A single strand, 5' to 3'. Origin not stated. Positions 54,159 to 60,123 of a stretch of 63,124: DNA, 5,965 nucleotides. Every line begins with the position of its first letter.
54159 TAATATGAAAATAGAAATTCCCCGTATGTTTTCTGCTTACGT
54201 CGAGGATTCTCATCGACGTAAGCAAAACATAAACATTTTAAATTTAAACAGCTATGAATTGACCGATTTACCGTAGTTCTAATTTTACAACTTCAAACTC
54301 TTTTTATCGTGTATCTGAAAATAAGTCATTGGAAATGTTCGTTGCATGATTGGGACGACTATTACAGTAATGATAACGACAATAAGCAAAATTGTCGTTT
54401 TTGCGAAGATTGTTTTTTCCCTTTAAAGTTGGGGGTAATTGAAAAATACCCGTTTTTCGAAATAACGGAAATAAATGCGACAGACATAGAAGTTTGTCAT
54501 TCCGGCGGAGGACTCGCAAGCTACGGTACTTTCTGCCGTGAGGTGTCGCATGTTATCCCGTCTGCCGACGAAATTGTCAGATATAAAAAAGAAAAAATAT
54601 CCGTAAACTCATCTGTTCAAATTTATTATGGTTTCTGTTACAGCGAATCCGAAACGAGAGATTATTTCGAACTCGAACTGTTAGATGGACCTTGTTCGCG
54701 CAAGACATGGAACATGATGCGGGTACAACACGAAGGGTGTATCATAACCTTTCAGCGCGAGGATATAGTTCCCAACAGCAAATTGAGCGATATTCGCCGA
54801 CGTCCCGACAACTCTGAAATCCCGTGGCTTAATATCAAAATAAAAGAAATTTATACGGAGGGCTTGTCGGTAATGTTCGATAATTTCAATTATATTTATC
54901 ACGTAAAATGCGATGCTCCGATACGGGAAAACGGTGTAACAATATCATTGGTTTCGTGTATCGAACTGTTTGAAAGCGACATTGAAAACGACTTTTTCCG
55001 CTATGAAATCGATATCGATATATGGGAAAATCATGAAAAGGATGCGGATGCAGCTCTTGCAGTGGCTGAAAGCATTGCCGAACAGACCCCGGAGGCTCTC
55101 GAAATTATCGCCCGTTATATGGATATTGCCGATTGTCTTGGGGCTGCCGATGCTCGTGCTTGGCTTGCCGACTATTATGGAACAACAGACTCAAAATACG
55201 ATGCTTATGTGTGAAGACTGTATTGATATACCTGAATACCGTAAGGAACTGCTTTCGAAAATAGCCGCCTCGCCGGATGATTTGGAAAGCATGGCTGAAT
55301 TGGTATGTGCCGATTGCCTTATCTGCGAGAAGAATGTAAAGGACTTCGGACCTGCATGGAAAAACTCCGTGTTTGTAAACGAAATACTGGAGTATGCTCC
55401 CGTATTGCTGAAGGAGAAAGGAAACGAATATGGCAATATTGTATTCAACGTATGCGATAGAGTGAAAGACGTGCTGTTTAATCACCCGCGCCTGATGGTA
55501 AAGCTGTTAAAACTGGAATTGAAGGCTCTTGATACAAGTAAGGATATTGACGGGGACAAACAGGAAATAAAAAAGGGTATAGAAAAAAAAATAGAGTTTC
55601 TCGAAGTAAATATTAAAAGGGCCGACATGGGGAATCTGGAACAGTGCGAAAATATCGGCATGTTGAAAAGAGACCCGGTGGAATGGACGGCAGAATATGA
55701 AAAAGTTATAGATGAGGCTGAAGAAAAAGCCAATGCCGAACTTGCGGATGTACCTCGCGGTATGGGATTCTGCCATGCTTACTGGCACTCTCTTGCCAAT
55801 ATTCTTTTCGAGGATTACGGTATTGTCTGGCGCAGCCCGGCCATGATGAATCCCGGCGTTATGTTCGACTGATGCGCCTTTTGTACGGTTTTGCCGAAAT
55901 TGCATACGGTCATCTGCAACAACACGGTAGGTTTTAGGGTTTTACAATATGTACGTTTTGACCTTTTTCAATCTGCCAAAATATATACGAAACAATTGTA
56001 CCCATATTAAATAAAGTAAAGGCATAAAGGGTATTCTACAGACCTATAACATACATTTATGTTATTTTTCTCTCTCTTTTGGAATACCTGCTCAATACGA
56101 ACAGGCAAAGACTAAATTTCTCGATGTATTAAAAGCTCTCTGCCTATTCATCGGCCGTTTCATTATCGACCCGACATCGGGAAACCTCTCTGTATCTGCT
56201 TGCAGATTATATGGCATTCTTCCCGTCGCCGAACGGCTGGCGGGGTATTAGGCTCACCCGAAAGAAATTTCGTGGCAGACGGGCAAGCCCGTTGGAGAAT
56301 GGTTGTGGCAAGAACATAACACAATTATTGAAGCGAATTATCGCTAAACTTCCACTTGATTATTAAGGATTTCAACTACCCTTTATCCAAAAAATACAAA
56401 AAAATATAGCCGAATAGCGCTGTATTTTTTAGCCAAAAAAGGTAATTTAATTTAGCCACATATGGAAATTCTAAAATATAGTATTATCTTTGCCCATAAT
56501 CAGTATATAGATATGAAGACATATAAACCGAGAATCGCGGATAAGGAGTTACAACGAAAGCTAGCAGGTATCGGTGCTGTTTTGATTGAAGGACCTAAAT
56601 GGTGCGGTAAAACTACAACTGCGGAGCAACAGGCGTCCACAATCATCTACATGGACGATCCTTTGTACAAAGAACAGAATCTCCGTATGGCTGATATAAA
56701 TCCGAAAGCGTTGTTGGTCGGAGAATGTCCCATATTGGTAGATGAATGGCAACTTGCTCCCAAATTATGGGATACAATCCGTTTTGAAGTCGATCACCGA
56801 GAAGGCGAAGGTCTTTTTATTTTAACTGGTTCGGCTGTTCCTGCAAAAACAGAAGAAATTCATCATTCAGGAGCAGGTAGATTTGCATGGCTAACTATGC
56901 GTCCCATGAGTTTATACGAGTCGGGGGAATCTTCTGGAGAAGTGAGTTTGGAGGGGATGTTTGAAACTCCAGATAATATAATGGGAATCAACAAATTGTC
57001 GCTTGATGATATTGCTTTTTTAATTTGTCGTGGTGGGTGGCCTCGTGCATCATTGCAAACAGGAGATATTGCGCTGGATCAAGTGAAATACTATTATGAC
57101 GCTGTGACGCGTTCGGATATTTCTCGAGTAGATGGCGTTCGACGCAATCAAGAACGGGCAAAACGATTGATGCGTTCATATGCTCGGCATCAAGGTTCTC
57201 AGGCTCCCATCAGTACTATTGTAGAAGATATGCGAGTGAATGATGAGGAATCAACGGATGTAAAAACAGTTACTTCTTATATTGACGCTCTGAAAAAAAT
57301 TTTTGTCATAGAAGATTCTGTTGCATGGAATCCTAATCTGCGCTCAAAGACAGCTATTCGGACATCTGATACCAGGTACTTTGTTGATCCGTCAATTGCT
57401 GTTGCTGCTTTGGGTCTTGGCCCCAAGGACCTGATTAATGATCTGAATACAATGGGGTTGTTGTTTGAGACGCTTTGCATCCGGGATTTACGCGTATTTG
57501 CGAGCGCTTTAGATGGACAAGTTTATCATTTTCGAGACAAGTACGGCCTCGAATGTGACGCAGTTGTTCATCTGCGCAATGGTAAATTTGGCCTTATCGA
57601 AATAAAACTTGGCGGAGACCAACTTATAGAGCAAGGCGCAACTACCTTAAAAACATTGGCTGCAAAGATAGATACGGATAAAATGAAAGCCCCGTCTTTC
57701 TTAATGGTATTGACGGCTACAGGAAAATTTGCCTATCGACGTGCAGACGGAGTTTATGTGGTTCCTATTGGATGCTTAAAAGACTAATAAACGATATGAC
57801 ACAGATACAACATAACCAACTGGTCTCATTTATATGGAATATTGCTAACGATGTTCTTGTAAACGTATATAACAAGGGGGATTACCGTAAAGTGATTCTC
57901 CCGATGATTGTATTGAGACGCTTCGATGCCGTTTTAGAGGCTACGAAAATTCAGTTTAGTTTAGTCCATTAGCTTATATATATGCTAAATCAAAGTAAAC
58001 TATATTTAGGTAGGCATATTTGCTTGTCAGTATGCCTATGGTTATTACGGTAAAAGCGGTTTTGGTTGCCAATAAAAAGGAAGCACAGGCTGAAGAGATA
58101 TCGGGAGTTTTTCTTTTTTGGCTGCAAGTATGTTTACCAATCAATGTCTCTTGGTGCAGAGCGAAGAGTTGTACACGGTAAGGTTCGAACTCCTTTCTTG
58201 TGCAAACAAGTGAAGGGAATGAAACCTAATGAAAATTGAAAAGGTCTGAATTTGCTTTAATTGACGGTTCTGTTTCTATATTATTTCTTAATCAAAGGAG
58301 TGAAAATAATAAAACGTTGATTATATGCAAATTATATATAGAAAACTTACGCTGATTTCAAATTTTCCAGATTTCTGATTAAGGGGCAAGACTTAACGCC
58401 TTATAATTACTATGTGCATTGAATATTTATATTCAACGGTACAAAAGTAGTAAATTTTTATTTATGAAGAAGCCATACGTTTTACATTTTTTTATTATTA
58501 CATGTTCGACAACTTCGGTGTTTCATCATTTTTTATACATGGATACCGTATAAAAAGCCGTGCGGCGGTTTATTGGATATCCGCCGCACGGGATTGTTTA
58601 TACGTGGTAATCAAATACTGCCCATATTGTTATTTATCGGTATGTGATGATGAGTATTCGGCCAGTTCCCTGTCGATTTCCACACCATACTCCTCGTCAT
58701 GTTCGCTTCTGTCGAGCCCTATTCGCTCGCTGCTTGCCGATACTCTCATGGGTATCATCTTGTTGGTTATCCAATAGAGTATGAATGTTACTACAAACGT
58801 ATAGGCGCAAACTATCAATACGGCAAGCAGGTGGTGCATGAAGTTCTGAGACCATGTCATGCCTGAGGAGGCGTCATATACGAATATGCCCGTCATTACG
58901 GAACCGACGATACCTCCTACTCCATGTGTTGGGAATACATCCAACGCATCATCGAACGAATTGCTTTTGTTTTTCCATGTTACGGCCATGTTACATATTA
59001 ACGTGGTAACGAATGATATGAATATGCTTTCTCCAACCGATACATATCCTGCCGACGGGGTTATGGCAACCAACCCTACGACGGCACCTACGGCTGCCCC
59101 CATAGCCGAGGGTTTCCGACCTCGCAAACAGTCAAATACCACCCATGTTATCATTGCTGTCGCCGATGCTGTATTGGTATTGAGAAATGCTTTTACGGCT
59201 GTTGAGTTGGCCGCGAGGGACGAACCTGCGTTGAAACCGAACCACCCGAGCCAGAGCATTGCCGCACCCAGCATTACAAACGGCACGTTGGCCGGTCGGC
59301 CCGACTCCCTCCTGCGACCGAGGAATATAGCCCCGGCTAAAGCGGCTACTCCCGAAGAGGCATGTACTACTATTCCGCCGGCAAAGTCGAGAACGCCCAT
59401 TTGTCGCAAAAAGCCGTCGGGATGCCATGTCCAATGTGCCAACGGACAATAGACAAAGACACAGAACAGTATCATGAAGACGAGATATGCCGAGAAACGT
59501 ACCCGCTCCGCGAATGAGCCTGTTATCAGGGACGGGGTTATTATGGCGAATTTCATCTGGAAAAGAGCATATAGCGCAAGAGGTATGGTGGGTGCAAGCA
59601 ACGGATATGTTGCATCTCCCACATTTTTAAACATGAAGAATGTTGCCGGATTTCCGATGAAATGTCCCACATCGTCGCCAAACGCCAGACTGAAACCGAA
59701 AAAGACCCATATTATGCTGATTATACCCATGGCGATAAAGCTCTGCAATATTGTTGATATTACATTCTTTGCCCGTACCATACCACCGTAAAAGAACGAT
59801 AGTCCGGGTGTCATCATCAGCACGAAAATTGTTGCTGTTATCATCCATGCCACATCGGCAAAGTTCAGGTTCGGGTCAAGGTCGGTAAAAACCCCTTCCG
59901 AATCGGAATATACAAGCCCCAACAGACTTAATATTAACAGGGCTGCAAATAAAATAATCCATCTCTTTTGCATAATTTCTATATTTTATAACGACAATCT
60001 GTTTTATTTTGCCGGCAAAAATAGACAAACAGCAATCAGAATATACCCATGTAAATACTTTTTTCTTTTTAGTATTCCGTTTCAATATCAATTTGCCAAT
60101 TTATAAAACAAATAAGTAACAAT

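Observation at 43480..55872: Candidate novel signalling or defence locus: TM-AraC, multi-zinc-ribbon protein, TM Ser/Thr kinase-SH3b, 4xAAA+, ZnR-FHA, PP2C and two unknowns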

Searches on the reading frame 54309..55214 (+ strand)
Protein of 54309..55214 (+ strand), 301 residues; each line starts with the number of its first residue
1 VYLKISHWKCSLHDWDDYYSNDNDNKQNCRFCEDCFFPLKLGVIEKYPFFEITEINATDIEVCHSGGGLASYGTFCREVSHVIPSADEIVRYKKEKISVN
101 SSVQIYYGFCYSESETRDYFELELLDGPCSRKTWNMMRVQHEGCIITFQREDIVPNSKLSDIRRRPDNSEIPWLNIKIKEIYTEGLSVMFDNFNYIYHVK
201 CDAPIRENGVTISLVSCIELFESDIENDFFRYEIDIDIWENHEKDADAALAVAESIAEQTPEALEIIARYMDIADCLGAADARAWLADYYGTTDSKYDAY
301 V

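Call 4: search_protein_families(library=pfam, proteins=[window:54309-55214:+], max_evalue=0.01)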
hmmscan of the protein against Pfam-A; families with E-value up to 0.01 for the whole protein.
window:54309-55214:+ (301 aa): 0 families

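Call 5: search_protein_families(library=padloc, proteins=[window:54309-55214:+], max_evalue=0.01)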
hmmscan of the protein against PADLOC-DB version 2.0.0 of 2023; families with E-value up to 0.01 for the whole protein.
window:54309-55214:+ (301 aa): 0 families

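Call 6: search_protein_families(library=ncbifam, proteins=[window:54309-55214:+], max_evalue=0.001)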
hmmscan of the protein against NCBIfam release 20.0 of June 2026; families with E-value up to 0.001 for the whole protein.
window:54309-55214:+ (301 aa): 0 families

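Call 44: search_solved_structures(query=window:54309-55214:+, max_evalue=5)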
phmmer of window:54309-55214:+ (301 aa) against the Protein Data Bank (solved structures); distinct sequences matched with E-value up to 5: 5.
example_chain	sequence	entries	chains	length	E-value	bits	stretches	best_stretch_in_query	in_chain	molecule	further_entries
8xfe_C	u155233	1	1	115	0.41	13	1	192-267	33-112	DSAD1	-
8k9a_E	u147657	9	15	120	0.46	12.9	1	192-267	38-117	SPbeta prophage-derived uncharacterized protein YotI | DSR anti-defence 1 | DSAD1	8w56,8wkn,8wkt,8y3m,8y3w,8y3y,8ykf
8wyd_E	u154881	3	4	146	0.55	12.6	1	192-267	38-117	Bacillus phage SPbeta DSAD1 protein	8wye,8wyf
1iyj_B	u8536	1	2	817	0.86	12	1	104-188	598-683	breast cancer susceptibility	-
3dm8_A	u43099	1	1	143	1.5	11.2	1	21-105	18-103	uncharacterized protein RPA4348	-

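Call 96: search_protein_families(library=pfam, proteins=[window:54309-55214:+], max_evalue=1)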
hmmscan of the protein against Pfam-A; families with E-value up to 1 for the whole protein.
window:54309-55214:+ (301 aa): 1 family
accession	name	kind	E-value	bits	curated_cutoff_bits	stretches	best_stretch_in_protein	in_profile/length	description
PF09870.14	DUF2097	-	0.13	12.9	25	1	85-113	6-34/84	Uncharacterized protein conserved in archaea (DUF2097)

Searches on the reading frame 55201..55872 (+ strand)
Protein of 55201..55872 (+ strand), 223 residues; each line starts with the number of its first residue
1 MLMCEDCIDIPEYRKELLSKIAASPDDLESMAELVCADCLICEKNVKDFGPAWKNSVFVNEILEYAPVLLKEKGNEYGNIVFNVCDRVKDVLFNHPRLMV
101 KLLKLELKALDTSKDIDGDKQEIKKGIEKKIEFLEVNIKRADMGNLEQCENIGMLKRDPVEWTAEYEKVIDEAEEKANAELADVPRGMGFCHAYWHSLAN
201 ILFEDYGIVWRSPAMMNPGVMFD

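Call 4: search_protein_families(library=pfam, proteins=[window:55201-55872:+], max_evalue=0.01)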
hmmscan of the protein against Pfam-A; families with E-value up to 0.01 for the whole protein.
window:55201-55872:+ (223 aa): 0 families

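Call 5: search_protein_families(library=padloc, proteins=[window:55201-55872:+], max_evalue=0.01)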
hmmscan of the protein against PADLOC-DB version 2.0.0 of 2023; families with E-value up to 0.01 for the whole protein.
window:55201-55872:+ (223 aa): 0 families

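Call 6: search_protein_families(library=ncbifam, proteins=[window:55201-55872:+], max_evalue=0.001)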
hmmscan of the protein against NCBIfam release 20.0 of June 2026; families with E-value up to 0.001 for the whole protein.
window:55201-55872:+ (223 aa): 0 families

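Call 43: search_solved_structures(query=window:55201-55872:+, max_evalue=5)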
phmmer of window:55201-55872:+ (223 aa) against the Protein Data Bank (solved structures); distinct sequences matched with E-value up to 5: 3.
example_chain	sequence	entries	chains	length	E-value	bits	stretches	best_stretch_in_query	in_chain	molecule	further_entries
1pft_A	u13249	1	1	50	0.22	14.3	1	31-54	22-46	TFIIB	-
9cy7_A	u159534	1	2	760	0.44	13.3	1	40-151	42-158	DIS3-like exonuclease 2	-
4ro1_B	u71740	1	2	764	0.44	13.3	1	40-151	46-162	DIS3-like exonuclease 2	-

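Call 72: find_homologous_proteins(query=window:55201-55872:+, max_evalue=0.001)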
Query window:55201-55872:+ (223 aa): 108 proteins with E <= 0.001 among 342 candidates.
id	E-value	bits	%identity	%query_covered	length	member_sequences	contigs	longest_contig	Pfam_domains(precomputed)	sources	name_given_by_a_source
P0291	2.5e-139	480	95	100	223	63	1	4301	-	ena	-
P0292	1.2e-119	416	80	100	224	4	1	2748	-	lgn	-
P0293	4.0e-91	323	63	100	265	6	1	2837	-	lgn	-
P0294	7.3e-66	240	50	97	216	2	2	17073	-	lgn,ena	-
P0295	2.5e-60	222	46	97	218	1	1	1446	-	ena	-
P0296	3.0e-60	222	46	97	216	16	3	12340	-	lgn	-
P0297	3.0e-60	222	46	97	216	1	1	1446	-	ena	-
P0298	1.1e-59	220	46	97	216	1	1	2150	-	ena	-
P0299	6.2e-59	217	48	97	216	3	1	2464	-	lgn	-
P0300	7.4e-58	214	45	97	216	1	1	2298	-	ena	-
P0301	1.2e-57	213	48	96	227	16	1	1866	-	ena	-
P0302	1.6e-57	213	50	96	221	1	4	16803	-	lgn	-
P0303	1.0e-56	210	48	96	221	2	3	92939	-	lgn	-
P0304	1.9e-56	209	47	96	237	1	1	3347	-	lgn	-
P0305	3.6e-56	208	46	96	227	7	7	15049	-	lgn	-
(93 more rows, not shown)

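Call 79: predict_structure(alignment_id=A7)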
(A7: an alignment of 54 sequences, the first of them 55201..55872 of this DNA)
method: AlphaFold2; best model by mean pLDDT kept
length: 223 residues; sequences in the alignment: 54
mean_pLDDT: 95.0   pTM: 0.90
mean pLDDT of the five models: 95.0, 95.0, 94.5, 94.2, 93.3
residues with pLDDT >= 90: 200; 70-90: 16; 50-70: 4; < 50: 3
segments of 3 or more residues with pLDDT < 50: 1-3
pLDDT, mean of each block of 10 residues (from residue 1): 65 97 98 98 94 97 98 96 98 98 98 91 98 98 97 95 98 98 92 96 98 96 82
secondary structure, 60 per line:
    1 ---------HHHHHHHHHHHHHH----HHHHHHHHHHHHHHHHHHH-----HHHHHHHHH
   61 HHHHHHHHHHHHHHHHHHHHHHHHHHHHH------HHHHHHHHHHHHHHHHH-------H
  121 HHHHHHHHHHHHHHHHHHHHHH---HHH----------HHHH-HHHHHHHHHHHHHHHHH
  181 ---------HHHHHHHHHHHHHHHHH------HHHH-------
elements in order: H10-23 H28-46 H52-89 H96-112 H120-142 H159-162 H164-180 H190-206 H213-216

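Call 81: fold_search(model_id=the predicted structure, library=pdb)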
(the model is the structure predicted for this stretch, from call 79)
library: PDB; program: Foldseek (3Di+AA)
matches with E <= 10: 257; with E <= 0.001: 0
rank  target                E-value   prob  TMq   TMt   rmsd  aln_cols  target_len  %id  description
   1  8chy                  7.1e-01  0.47  0.26  0.22  14.1       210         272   16  Crystal structure of an 8-repeat consensus TPR superhelix with Zinc. (released 2024-02-21)
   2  6jho_A                8.1e-01  0.09  0.13  0.14  21.1       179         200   14  The complex crystal structure of Cagbeta with CagZ revealed a novel regulatory mechanism for T4SS coupling ATPase in H (released 2020-02-19)
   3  6w5q_D                9.3e-01  0.91  0.32  0.56   4.9       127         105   16  Structure of the globular C-terminal domain of P. aeruginosa LpoP (released 2020-05-06)
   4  7fik_O                1.2e+00  0.13  0.21  0.10  16.7       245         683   12  The cryo-EM structure of the CR subunit from X. laevis NPC (released 2022-11-09)
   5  7ntf_A                1.3e+00  0.20  0.26  0.09  13.2       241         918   13  Cryo-EM structure of unliganded O-GlcNAc transferase (released 2021-11-17)
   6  6w5q_F                1.4e+00  0.82  0.31  0.56   4.9       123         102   15  Structure of the globular C-terminal domain of P. aeruginosa LpoP (released 2020-05-06)
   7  4n9f_x                1.4e+00  0.08  0.17  0.14  21.3       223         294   16  Crystal structure of the Vif-CBFbeta-CUL5-ElOB-ElOC pentameric complex (released 2014-01-08)
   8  6q9f_A                1.5e+00  0.21  0.23  0.14  13.8       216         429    9  Aspartyl/Asparaginyl beta-hydroxylase (AspH) H679A in complex with Mn, NOG and Factor X peptide fragment (39mer-4Ser) (released 2020-01-15)
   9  8re5_A                1.5e+00  0.23  0.23  0.14  15.1       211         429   11  Aspartyl/Asparaginyl beta-hydroxylase (AspH) R735Q variant in complex with Mn, 2-oxosuberate and a Factor X derived pe (released 2024-12-18)
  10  4n9f_I                1.5e+00  0.06  0.15  0.12  21.3       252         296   13  Crystal structure of the Vif-CBFbeta-CUL5-ElOB-ElOC pentameric complex (released 2014-01-08)
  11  5lfm_F                1.6e+00  0.35  0.28  0.33  13.0       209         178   12  MamA RS-1 ArsTM double mutant (released 2017-08-02)
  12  5o09_1C               1.7e+00  0.33  0.32  0.30  13.0       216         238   14  BtubABC mini microtubule (released 2017-07-19)
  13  5o01_A                1.7e+00  0.33  0.32  0.29  13.0       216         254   14  Crystal structure of BtubC (BKLC) from P. vanneervenii (released 2017-07-19)
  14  5jqy_A                1.7e+00  0.20  0.24  0.14  14.0       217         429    9  Aspartyl/Asparaginyl beta-hydroxylase (AspH)oxygenase and TPR domains in complex with manganese, N-oxalylglycine and f (released 2017-05-24)
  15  5lfl_F                1.7e+00  0.14  0.19  0.23  15.0       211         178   14  MamA RS-1 ArsTM double mutant (released 2017-08-02)
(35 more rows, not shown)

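Call 96: search_protein_families(library=pfam, proteins=[window:55201-55872:+], max_evalue=1)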
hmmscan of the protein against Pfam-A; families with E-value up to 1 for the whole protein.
window:55201-55872:+ (223 aa): 1 family
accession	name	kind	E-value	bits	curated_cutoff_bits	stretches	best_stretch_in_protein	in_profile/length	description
PF23435.1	DUF7121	-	0.14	12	29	1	105-176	116-187/307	Family of unknown function (DUF7121)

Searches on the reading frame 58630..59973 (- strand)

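Call 8: search_protein_families(library=pfam, proteins=[window:58630-59973:-], max_evalue=0.001)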
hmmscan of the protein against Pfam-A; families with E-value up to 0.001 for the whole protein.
window:58630-59973:- (447 aa): 1 family
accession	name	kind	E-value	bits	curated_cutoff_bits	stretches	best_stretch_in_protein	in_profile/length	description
PF00909.26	Ammonium_transp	-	2.2e-112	376.1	23.2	1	42-428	1-397/399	Ammonium Transporter Family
